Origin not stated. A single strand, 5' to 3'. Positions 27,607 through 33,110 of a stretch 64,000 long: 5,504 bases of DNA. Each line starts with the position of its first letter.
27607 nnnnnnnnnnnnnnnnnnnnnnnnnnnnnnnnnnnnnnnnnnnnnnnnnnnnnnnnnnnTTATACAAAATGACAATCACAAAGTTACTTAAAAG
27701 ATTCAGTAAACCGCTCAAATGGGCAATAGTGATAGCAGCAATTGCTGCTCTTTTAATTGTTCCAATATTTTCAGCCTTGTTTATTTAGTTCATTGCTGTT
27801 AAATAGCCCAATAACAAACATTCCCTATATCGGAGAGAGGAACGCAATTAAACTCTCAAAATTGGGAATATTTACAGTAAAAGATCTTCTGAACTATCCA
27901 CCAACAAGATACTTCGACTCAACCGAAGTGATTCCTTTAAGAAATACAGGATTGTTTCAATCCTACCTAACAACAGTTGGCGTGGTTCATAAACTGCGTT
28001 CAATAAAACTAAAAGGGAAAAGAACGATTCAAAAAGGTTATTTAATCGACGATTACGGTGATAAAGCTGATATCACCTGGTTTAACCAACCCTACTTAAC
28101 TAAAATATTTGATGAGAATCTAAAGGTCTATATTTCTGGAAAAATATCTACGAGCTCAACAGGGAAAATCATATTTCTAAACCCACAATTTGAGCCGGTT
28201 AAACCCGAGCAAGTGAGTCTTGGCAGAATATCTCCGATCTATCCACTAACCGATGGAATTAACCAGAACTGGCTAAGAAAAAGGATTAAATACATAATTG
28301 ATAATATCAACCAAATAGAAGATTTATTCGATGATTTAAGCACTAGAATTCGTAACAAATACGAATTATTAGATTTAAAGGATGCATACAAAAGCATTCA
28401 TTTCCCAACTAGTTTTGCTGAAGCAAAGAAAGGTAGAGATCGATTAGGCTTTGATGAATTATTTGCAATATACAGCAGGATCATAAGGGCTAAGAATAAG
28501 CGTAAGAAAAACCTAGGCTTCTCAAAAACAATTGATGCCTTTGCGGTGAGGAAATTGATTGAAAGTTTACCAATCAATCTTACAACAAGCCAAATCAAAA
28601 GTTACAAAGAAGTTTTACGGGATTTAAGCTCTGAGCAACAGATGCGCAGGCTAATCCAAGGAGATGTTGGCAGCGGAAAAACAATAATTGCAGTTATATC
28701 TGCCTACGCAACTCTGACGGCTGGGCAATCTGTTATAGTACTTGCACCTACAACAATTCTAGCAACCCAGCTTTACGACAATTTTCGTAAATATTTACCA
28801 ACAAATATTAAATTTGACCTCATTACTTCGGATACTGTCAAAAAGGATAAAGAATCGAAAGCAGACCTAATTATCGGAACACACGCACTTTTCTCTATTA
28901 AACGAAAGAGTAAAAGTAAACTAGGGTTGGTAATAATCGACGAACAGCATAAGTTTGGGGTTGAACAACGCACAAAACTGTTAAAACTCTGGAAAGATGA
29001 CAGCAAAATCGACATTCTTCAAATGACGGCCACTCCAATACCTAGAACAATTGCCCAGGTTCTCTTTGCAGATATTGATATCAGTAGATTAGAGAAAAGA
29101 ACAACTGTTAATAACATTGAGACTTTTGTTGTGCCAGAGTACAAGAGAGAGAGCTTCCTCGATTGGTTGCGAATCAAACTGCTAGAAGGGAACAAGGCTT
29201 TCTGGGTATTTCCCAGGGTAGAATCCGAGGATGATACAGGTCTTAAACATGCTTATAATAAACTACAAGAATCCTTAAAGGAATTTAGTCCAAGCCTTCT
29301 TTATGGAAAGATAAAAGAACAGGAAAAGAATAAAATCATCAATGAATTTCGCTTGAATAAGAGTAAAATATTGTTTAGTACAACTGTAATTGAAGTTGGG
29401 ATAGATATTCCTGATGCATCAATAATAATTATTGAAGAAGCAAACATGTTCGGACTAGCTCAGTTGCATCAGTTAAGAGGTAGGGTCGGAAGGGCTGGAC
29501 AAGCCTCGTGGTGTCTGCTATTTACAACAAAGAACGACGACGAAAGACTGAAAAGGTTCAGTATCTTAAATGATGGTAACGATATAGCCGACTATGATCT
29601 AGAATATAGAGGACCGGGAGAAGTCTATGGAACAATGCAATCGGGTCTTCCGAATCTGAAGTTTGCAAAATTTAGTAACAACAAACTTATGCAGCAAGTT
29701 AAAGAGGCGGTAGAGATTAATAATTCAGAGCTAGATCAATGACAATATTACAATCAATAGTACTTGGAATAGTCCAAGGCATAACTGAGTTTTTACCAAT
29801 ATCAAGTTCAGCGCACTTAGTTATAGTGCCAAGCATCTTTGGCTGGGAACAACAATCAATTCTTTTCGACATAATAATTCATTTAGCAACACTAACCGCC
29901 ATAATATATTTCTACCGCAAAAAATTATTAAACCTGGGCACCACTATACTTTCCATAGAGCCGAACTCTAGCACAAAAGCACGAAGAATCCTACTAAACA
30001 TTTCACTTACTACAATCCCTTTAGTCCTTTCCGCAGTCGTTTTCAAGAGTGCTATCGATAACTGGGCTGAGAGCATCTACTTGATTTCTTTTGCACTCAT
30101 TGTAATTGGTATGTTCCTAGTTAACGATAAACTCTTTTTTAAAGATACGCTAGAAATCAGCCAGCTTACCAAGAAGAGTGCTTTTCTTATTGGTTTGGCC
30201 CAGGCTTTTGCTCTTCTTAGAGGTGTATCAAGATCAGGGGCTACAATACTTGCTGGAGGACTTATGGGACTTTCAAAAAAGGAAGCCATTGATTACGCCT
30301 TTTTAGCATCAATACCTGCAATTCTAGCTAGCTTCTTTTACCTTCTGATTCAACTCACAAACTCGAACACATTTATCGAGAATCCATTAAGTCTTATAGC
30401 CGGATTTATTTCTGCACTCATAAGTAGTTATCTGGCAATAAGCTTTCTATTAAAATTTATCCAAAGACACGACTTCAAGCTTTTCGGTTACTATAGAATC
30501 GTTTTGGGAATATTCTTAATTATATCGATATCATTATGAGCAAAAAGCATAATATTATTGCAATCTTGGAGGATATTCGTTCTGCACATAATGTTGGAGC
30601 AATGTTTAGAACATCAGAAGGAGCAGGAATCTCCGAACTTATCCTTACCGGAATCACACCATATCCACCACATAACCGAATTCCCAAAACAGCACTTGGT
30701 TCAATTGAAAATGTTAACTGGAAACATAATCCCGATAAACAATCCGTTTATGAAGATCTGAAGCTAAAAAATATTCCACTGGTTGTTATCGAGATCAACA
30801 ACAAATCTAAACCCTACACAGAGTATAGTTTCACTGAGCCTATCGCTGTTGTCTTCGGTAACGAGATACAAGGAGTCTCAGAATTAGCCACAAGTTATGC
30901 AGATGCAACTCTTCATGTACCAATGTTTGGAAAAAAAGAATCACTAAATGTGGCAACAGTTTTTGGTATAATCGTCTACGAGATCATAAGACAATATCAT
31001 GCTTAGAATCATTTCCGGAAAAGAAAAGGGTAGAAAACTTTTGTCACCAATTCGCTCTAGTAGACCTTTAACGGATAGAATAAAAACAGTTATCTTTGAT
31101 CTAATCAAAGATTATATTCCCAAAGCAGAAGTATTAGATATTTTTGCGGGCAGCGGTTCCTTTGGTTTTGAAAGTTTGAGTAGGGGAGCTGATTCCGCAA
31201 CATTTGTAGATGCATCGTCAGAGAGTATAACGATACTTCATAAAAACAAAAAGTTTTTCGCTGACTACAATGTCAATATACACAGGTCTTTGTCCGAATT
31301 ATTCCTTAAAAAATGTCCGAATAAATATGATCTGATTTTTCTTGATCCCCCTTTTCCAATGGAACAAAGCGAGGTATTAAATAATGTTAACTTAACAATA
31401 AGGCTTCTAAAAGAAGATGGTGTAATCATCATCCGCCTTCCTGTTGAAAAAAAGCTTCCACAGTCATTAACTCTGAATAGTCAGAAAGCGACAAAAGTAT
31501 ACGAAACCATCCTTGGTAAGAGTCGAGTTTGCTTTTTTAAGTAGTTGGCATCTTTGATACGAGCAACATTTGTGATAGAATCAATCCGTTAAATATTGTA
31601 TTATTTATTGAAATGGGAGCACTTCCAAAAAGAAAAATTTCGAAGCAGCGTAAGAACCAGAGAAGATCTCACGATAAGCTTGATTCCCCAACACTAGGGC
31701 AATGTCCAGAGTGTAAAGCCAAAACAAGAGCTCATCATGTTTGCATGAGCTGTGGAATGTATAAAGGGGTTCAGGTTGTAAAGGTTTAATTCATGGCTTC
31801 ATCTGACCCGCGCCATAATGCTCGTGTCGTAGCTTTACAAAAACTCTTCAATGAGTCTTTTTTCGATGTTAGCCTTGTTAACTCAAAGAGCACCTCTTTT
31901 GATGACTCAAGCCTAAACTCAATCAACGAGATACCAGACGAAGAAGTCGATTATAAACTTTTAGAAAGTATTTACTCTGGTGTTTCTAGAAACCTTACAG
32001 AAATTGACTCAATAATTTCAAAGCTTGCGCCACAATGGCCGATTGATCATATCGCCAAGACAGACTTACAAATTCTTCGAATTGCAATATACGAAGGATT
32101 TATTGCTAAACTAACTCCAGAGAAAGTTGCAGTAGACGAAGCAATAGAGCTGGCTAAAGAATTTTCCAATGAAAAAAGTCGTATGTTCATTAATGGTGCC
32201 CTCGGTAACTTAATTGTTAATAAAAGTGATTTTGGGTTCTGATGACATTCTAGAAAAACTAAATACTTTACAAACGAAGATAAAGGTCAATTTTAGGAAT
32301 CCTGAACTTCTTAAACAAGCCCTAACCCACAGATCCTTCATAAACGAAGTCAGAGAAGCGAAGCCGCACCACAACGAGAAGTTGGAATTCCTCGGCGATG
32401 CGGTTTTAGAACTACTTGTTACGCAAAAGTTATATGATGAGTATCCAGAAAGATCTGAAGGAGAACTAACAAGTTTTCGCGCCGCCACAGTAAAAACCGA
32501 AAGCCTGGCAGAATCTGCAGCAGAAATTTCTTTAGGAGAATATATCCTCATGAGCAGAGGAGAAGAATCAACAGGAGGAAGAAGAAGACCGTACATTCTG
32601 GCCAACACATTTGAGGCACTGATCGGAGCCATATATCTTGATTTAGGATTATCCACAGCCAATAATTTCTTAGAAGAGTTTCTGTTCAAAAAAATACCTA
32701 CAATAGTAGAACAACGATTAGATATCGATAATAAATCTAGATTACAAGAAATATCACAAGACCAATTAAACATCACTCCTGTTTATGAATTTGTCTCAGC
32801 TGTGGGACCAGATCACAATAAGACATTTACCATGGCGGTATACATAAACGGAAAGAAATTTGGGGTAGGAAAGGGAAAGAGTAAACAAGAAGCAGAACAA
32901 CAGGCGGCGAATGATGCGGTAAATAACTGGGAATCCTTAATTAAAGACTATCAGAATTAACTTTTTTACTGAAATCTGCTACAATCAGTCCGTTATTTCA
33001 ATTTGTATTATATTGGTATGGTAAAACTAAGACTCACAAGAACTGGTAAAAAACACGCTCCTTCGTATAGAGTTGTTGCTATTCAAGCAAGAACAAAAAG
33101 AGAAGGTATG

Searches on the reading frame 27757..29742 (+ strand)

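Call 94: search_protein_families(library=pfam, proteins=[window:27757-29742:+], max_evalue=0.00001)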
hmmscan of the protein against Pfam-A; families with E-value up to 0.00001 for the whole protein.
window:27757-29742:+ (661 aa): 7 families
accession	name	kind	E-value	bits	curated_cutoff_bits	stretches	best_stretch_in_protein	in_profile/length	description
PF17191.10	RecG_wedge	-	3.2e-24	85.8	23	1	22-182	5-160/162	RecG wedge domain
PF00270.35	DEAD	-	4.8e-23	82.2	26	1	284-434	9-166/167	DEAD/DEAH box helicase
PF00271.37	Helicase_C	-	1.6e-19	70.6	23.5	1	476-581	13-110/110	Helicase conserved C-terminal domain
PF04851.21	ResIII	-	5.7e-19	69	22.5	1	274-427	3-162/164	Type III restriction enzyme, res subunit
PF13604.12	AAA_30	-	6e-11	42.9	27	1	284-414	7-114/191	AAA domain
PF19833.4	RecG_dom3_C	-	2.2e-06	28.1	26.8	1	605-651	2-50/87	ATP-dependent DNA helicase RecG, domain 3, C-terminal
PF22590.2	Cas3-like_C_2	-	4.5e-06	27.3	27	0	519-580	43-104/106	CRISPR-associated nuclease/helicase Cas3, C-terminal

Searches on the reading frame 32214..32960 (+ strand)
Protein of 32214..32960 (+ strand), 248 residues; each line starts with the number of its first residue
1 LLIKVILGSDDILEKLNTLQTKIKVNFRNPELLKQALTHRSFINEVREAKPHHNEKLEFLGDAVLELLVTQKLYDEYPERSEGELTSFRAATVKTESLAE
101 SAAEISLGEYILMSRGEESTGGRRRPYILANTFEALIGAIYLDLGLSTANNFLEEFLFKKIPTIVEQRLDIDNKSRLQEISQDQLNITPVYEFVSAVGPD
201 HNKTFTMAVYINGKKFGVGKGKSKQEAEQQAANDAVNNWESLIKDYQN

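Call 94: search_protein_families(library=pfam, proteins=[window:32214-32960:+], max_evalue=0.00001)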
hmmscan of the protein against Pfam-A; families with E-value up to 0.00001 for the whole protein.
window:32214-32960:+ (248 aa): 4 families
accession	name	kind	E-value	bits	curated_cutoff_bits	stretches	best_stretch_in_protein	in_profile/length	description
PF14622.11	Ribonucleas_3_3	-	1.3e-40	139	35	1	29-160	1-127/128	Ribonuclease-III-like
PF00636.31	Ribonuclease_3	-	4.6e-26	92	27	1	55-145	1-102/102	Ribonuclease III domain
PF00035.32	dsrm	-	3.2e-19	69.7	23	1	174-238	2-65/66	Double-stranded RNA binding motif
PF22935.1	RM44_endonuclase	-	1.1e-07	32.4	27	1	22-140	12-139/139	Large ribosomal subunit protein mL44, endonuclease domain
